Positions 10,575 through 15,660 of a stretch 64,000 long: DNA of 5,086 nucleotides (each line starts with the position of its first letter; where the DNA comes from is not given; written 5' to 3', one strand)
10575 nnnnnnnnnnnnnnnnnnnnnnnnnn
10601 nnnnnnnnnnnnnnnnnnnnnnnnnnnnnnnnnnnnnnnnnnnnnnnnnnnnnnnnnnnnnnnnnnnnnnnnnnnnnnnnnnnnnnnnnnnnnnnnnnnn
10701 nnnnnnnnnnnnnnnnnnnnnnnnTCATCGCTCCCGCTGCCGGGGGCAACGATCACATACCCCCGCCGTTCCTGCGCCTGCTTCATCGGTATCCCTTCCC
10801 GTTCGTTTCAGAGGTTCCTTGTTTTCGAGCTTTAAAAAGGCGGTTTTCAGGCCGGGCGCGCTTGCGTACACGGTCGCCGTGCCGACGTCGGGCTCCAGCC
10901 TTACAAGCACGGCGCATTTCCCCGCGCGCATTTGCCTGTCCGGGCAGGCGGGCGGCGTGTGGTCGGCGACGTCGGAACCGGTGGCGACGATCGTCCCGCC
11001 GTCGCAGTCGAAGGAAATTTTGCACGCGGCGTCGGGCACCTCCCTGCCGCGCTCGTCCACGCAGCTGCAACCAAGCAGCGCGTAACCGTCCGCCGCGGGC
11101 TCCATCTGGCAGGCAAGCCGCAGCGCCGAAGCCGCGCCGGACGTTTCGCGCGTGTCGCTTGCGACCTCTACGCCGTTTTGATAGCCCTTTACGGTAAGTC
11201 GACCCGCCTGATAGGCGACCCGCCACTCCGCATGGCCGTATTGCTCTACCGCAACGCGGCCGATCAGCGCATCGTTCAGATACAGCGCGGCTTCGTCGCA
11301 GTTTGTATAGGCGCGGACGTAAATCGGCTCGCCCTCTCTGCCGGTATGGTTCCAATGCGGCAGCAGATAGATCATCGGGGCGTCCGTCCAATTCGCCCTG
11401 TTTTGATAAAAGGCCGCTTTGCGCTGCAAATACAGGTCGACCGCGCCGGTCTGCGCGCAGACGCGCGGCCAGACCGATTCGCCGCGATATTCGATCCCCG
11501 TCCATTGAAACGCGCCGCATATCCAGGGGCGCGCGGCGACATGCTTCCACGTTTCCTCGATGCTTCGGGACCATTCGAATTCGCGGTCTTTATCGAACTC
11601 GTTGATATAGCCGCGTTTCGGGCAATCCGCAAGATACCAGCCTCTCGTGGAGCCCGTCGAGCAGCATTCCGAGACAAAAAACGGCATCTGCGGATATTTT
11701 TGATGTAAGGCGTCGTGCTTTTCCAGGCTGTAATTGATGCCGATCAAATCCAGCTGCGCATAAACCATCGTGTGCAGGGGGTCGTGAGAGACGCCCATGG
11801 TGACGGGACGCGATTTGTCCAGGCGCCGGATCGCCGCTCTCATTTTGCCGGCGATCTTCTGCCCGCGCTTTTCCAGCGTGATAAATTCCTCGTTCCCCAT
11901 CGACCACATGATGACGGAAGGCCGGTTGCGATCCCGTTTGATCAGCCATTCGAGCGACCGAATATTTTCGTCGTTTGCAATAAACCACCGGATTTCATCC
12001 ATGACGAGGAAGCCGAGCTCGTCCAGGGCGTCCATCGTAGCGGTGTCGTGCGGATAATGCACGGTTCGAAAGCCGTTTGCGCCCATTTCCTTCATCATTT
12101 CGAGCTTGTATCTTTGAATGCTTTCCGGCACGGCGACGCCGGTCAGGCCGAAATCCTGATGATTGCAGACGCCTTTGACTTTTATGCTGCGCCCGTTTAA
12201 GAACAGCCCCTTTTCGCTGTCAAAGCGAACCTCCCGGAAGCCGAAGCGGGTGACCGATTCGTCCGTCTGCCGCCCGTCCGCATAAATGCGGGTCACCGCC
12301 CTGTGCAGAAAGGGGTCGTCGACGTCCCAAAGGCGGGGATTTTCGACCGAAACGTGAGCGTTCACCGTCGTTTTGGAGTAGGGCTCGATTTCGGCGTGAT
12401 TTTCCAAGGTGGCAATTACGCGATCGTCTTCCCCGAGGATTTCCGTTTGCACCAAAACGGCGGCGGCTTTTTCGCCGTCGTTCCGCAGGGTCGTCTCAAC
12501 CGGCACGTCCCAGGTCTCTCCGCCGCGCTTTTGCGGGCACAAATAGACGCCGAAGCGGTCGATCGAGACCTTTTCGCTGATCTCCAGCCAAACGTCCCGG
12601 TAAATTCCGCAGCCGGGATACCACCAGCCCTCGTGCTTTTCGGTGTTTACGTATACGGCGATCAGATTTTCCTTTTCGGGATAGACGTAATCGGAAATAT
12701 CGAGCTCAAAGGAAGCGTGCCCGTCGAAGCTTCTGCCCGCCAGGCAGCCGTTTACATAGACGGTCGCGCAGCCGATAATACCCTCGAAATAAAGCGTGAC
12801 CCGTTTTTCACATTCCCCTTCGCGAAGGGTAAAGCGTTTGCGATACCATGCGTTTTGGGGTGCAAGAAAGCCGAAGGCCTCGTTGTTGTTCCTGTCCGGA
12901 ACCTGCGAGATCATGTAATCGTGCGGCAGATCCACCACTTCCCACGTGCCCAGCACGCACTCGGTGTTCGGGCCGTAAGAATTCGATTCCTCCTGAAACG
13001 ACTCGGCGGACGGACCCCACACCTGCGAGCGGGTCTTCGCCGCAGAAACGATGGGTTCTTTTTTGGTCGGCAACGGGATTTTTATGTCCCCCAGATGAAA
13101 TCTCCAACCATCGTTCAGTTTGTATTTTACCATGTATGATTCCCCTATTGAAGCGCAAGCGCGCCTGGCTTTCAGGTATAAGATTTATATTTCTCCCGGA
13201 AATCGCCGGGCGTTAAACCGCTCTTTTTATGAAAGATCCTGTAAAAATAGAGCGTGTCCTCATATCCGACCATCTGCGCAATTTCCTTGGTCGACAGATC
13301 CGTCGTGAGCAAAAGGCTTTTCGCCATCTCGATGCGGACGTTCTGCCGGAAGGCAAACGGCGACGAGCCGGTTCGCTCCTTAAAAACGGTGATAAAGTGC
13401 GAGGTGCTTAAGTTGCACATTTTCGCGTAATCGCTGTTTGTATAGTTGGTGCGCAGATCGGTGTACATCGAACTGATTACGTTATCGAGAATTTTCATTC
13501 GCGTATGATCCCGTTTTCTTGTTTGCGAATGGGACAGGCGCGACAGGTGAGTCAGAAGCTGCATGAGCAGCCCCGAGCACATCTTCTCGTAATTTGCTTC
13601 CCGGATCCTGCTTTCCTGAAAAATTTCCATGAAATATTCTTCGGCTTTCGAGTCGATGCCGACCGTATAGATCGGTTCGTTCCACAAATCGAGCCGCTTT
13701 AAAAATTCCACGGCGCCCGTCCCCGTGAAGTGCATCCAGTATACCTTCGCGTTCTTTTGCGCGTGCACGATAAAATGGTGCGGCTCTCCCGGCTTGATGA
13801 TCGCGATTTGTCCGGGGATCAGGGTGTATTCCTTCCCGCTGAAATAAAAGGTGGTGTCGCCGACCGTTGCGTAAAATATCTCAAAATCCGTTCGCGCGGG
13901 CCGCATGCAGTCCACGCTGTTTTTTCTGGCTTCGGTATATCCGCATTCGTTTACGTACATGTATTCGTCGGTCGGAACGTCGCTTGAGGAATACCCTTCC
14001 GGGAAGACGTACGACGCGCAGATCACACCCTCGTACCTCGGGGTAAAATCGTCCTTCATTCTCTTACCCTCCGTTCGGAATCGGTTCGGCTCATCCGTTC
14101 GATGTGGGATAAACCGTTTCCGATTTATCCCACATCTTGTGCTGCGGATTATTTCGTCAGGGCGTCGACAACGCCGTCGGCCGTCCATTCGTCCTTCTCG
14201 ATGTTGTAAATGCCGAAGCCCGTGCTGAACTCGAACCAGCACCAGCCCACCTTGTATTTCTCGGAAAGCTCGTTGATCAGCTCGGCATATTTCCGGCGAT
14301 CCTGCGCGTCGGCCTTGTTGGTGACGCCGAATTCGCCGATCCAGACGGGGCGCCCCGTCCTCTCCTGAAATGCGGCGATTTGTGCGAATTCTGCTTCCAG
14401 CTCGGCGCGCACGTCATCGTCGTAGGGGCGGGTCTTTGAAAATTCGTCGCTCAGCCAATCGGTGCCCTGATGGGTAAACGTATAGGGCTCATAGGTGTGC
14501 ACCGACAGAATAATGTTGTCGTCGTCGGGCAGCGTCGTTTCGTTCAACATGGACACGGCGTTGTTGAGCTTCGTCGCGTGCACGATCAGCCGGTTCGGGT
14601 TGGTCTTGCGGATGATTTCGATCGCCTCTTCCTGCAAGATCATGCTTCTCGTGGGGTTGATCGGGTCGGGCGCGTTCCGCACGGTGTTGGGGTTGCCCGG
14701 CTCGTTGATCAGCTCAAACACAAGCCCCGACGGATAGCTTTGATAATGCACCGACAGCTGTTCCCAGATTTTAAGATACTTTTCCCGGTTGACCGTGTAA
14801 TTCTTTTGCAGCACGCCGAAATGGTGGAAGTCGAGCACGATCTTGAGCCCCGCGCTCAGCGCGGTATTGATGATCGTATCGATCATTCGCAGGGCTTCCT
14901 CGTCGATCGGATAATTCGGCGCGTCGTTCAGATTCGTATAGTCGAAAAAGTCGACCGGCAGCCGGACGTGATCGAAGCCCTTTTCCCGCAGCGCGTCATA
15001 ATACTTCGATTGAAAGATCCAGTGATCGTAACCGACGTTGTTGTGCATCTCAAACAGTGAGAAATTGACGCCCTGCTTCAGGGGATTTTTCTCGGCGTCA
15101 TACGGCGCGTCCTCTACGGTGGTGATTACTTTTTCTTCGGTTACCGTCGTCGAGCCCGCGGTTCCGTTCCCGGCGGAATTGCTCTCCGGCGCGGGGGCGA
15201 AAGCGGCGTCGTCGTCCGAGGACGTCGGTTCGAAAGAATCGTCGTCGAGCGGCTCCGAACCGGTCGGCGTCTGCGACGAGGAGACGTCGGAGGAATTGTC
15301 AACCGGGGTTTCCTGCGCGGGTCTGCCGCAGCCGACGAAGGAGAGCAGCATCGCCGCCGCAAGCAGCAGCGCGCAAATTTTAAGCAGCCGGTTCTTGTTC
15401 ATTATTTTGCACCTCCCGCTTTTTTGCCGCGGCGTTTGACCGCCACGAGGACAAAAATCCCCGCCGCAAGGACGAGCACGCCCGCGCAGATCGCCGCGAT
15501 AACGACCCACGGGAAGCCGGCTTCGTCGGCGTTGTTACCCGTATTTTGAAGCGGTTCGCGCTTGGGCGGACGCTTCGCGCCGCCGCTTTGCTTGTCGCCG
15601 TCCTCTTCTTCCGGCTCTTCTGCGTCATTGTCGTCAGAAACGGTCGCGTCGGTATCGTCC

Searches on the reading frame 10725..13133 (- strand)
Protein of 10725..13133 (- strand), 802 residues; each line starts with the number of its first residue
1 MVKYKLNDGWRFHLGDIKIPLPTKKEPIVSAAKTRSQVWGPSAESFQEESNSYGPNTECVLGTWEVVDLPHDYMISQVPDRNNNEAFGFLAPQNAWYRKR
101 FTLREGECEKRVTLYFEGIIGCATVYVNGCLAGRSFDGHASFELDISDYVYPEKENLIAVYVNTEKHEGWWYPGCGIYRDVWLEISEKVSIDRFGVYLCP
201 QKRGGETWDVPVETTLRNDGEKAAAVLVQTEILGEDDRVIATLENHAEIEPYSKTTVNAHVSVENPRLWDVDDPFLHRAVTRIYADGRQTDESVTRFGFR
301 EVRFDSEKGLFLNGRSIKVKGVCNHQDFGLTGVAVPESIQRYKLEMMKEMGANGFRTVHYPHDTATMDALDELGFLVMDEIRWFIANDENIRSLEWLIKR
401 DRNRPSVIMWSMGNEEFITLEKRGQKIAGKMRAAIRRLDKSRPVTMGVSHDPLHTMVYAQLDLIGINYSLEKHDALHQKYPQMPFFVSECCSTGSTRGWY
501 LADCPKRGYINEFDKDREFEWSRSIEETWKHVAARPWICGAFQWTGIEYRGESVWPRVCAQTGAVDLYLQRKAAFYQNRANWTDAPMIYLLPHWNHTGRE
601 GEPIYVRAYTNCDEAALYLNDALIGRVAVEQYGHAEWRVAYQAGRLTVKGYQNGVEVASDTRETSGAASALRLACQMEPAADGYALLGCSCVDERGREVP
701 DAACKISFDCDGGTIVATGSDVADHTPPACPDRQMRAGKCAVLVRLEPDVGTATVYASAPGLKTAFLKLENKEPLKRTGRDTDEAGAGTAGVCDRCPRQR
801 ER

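Call 70: search_protein_families(library=pfam, proteins=[window:10725-13133:-], max_evalue=0.001)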
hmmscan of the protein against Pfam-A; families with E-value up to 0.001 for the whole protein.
window:10725-13133:- (802 aa): 6 families
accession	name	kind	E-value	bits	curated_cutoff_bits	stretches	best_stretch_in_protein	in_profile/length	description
PF02836.23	Glyco_hydro_2_C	-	2.4e-27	96.3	21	1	308-460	6-179/302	Glycosyl hydrolases family 2, TIM barrel domain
PF16355.11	DUF4982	-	6e-17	61.8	23.9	1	601-658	1-61/61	Domain of unknown function (DUF4982)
PF02837.24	Glyco_hydro_2_N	-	1.5e-15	58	28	1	5-183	3-165/169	Glycosyl hydrolases family 2, sugar binding domain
PF00703.27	Glyco_hydro_2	-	1.1e-14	55.6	23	1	206-300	16-109/109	Glycosyl hydrolases family 2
PF18565.7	Glyco_hydro2_C5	-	5.7e-13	49.1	32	1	685-765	18-100/103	Glycoside hydrolase family 2 C-terminal domain 5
PF22666.2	Glyco_hydro_2_N2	-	9.3e-10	39.2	27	1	68-164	23-119/167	Glycosyl hydrolase 2 galactose-binding domain-like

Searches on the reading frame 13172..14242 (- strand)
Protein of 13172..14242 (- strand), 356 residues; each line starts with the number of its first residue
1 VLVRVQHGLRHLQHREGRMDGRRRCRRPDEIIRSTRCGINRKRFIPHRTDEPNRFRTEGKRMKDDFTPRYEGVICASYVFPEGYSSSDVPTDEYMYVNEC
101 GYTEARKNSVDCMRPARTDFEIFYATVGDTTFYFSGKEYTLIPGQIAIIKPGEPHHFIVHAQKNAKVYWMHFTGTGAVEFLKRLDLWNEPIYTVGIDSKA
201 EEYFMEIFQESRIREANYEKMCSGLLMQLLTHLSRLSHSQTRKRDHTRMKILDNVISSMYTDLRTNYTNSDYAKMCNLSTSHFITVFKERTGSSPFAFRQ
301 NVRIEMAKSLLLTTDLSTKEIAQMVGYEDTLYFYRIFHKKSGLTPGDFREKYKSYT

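Call 70: search_protein_families(library=pfam, proteins=[window:13172-14242:-], max_evalue=0.001)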
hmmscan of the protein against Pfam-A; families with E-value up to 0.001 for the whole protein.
window:13172-14242:- (356 aa): 4 families
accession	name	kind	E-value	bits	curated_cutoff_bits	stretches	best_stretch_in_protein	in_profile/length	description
PF12833.13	HTH_18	-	6.5e-21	74.8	33.6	1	272-350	1-79/80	Helix-turn-helix domain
PF00165.29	HTH_AraC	-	1.6e-13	50.8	26.6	2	313-349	6-41/42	Bacterial regulatory helix-turn-helix proteins, AraC family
PF02311.25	AraC_binding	-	2.4e-10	40.7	21.1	1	117-190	21-94/135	AraC-like ligand binding domain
PF07883.17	Cupin_2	-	1.5e-06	28.2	27.2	1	119-170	19-69/70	Cupin domain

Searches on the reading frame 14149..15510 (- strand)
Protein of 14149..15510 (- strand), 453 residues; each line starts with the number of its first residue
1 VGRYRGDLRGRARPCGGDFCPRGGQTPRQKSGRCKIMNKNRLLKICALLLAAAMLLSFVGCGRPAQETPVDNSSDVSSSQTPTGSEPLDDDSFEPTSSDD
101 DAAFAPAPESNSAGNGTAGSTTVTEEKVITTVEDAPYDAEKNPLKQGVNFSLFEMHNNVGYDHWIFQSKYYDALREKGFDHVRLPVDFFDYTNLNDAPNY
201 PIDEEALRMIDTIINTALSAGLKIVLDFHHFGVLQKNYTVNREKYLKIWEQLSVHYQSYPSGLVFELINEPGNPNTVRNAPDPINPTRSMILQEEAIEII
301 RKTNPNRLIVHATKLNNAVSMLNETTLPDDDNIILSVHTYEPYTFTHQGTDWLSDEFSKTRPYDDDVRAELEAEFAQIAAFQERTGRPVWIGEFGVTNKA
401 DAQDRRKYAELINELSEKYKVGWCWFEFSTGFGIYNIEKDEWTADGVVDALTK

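Call 70: search_protein_families(library=pfam, proteins=[window:14149-15510:-], max_evalue=0.001)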
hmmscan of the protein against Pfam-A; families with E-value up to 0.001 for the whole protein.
window:14149-15510:- (453 aa): 1 family
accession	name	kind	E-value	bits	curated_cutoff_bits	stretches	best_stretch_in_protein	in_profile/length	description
PF00150.24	Cellulase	-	1.3e-42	146.7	23.5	1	147-428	5-268/272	Cellulase (glycosyl hydrolase family 5)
